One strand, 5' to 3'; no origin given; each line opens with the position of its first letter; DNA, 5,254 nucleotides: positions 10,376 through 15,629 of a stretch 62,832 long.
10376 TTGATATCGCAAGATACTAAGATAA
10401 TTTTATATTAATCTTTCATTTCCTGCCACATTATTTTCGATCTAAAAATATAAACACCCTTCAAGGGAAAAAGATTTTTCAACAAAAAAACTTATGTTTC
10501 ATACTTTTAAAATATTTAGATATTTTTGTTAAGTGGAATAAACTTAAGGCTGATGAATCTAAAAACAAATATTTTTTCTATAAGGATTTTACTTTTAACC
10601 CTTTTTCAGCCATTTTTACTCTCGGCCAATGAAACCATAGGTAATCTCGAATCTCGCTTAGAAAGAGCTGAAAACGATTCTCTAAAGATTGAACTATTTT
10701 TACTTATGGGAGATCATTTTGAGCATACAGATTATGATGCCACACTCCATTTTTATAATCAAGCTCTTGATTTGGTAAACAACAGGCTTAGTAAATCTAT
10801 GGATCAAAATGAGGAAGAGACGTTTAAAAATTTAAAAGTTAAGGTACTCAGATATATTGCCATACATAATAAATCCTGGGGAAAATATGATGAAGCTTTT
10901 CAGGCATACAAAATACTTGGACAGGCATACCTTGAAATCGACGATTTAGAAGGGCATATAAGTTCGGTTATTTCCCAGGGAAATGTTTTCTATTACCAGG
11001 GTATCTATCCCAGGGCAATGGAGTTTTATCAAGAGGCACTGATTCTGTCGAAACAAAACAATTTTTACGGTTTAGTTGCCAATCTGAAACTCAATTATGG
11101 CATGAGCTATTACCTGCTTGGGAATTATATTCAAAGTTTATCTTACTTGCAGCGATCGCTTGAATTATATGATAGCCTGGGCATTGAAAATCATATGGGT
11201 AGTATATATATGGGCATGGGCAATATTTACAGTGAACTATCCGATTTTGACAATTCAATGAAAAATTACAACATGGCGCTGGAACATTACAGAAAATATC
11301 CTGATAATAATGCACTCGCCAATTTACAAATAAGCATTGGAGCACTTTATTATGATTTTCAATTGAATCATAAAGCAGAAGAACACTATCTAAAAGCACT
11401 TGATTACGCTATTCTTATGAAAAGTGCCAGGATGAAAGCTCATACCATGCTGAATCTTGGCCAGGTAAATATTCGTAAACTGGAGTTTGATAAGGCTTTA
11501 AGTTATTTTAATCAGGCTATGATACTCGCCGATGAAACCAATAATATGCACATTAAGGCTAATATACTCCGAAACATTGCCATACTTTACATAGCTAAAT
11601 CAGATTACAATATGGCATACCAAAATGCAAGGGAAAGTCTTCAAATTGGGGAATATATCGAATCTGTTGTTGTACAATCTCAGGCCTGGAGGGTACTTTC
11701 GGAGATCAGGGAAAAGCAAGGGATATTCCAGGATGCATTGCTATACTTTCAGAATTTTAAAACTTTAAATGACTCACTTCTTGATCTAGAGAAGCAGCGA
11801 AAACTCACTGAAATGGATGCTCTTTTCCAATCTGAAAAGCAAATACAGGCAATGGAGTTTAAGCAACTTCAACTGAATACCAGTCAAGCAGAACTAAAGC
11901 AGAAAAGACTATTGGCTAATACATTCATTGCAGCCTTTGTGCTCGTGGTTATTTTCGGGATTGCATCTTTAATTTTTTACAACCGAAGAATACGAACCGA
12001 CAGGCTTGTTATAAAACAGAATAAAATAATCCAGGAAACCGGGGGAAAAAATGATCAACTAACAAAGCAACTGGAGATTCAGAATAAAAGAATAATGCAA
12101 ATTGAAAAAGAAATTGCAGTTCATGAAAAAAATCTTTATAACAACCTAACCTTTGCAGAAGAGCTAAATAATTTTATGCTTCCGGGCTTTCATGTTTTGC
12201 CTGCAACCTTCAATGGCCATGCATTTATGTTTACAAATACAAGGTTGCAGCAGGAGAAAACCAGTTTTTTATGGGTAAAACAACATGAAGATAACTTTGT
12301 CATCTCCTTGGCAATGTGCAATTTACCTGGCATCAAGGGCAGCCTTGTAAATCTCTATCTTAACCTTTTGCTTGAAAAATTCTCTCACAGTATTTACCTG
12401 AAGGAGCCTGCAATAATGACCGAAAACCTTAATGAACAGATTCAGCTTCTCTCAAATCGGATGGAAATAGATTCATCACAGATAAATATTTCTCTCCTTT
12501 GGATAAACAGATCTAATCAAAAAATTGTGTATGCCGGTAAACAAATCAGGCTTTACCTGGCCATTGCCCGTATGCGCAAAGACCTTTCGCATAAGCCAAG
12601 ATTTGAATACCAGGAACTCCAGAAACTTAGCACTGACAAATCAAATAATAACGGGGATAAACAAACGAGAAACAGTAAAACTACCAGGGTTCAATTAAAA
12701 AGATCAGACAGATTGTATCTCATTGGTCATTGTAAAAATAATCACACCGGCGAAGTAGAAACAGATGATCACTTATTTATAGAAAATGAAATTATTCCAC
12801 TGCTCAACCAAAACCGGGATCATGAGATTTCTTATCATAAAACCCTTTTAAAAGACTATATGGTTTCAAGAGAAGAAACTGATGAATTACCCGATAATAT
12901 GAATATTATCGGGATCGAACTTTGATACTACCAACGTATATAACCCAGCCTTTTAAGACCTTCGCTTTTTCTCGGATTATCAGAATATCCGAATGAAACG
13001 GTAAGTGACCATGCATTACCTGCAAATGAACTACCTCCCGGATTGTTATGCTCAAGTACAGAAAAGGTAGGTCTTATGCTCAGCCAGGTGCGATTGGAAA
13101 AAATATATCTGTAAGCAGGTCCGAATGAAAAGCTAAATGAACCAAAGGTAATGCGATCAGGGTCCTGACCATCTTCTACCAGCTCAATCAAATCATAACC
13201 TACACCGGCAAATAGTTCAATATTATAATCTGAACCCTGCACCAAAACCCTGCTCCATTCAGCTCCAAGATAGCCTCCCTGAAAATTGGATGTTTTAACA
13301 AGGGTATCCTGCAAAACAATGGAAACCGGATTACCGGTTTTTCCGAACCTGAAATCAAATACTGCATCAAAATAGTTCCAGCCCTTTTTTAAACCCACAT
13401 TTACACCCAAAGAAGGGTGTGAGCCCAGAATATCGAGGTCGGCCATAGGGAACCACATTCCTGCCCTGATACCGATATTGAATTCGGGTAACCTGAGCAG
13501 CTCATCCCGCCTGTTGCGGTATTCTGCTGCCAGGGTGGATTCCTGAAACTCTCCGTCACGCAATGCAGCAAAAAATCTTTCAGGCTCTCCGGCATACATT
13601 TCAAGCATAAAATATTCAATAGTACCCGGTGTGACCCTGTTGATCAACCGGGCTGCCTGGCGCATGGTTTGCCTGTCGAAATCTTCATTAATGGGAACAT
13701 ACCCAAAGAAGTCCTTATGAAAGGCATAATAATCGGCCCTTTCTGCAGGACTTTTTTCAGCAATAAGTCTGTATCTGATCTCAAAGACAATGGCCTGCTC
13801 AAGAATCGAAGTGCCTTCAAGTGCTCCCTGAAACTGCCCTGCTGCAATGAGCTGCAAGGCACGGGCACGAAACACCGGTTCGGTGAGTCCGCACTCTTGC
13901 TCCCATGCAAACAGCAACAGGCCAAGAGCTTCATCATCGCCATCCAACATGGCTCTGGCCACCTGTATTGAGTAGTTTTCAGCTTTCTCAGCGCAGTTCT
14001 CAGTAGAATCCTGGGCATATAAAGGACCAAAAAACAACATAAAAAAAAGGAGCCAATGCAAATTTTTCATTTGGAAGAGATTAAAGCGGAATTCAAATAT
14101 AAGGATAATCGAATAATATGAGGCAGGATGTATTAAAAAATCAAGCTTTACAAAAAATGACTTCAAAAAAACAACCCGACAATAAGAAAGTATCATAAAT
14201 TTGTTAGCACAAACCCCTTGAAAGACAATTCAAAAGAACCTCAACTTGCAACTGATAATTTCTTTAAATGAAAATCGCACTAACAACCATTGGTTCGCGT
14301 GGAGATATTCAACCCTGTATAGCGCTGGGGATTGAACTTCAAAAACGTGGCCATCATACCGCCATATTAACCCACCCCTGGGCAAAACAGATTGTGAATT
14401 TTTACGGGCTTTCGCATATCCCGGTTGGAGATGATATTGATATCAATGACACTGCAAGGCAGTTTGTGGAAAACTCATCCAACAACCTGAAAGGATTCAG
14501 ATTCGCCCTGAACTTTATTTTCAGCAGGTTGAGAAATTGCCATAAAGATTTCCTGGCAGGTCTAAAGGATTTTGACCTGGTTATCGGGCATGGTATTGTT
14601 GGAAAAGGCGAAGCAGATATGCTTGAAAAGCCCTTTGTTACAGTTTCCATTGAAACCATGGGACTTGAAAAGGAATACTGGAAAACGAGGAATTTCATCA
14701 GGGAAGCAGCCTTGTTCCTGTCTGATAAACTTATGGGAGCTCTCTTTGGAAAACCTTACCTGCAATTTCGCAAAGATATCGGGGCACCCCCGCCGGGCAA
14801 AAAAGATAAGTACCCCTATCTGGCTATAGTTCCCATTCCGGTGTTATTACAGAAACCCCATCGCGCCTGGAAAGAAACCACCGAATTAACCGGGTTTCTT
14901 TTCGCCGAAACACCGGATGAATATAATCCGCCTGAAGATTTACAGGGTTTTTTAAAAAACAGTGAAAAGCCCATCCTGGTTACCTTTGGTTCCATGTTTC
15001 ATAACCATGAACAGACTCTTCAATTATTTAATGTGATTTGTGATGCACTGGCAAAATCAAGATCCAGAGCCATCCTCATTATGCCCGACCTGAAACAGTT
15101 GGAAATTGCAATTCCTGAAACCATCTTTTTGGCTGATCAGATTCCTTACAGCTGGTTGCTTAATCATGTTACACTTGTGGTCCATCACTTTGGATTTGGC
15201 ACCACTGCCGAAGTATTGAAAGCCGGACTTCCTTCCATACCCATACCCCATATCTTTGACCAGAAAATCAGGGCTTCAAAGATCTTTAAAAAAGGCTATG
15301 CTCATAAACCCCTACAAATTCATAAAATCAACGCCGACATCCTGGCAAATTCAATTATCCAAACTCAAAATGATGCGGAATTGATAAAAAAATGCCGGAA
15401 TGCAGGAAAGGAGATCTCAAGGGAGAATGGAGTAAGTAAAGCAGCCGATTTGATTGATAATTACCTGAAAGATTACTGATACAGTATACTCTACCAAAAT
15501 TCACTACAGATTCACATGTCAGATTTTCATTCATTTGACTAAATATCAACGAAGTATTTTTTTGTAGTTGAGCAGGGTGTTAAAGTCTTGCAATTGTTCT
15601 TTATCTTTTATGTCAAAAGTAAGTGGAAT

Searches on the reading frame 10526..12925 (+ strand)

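Call 59: search_protein_families(library=pfam, proteins=[window:10526-12925:+], max_evalue=0.00001)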
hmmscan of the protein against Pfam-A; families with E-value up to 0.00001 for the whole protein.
window:10526-12925:+ (799 aa): 4 families
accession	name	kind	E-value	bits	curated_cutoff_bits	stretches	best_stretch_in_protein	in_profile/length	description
PF13424.12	TPR_12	-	9.1e-28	96.7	30.1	4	184-257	2-77/77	Tetratricopeptide repeat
PF07719.23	TPR_2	-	2.7e-16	58.7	27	0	189-215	5-31/34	Tetratricopeptide repeat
PF00515.34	TPR_1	-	5.7e-16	58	27.8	0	227-257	3-33/34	Tetratricopeptide repeat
PF17874.7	TPR_MalT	-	8.5e-12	45.4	45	0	283-413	58-189/336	MalT-like TPR region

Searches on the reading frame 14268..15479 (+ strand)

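Call 59: search_protein_families(library=pfam, proteins=[window:14268-15479:+], max_evalue=0.00001)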
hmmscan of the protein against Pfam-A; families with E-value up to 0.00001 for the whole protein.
window:14268-15479:+ (403 aa): 2 families
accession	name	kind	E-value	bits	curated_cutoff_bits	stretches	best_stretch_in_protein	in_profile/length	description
PF06722.18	EryCIII-like_C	-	7.7e-13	49.1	31.7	1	278-373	25-119/145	Erythromycin biosynthesis protein CIII-like, C-terminal domain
PF03033.26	Glyco_transf_28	-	4.5e-11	43.4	26.2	1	3-74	1-70/139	Glycosyltransferase family 28 N-terminal domain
